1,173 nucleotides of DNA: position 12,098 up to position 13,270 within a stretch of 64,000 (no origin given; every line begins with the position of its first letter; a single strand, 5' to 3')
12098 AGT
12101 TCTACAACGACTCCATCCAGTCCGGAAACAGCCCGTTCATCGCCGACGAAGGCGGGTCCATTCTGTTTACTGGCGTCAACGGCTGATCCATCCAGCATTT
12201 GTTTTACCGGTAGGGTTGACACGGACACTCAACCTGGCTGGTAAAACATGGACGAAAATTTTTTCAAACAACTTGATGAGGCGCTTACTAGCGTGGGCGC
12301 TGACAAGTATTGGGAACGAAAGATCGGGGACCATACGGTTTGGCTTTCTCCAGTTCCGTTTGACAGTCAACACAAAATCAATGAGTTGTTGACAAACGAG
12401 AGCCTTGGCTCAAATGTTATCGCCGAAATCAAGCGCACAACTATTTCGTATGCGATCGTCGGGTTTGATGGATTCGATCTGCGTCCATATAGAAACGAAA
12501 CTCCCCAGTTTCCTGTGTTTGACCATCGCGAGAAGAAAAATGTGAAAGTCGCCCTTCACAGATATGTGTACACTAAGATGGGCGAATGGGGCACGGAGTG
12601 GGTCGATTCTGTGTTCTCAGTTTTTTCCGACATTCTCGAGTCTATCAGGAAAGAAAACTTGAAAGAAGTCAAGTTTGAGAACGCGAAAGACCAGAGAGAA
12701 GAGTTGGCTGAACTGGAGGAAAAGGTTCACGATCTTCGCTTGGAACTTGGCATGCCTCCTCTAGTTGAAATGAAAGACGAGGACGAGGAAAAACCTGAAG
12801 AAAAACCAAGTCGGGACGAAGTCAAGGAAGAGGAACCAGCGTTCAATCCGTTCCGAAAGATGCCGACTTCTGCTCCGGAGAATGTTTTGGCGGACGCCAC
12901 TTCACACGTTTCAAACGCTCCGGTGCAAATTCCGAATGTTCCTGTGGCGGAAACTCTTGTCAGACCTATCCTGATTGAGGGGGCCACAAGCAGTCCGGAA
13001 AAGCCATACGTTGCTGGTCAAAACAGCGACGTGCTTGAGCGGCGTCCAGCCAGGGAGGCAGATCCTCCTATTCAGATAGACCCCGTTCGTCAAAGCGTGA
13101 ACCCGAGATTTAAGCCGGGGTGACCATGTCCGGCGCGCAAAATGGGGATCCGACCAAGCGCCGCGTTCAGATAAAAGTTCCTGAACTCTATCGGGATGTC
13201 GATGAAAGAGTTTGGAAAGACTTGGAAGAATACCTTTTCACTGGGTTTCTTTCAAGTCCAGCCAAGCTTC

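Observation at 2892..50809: Candidate new virion metal-binding domain: a helix-His / His-x3-Asp repeat that always comes in triplets, shared by the sheath and two baseplate proteins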

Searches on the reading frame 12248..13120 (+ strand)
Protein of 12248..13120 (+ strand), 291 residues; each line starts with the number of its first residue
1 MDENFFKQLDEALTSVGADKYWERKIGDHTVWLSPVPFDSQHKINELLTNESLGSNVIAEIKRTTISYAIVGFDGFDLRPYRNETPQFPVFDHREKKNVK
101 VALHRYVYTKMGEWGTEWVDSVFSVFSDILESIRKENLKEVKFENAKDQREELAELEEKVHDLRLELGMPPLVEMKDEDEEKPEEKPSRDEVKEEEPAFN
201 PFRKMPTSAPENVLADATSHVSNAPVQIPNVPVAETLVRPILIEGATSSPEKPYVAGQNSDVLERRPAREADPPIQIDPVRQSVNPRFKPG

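Call 11: search_protein_families(library=pfam, proteins=[window:12248-13120:+], max_evalue=0.01)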
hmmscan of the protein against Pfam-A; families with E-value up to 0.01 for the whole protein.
window:12248-13120:+ (291 aa): 2 families
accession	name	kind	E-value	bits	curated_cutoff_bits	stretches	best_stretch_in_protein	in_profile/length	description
PF10146.14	zf-C4H2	-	0.0027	18.7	34.5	1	136-240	72-172/240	Zinc finger-containing protein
PF23707.1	P116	-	0.009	14.3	27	0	117-165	587-635/1041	P116-like protein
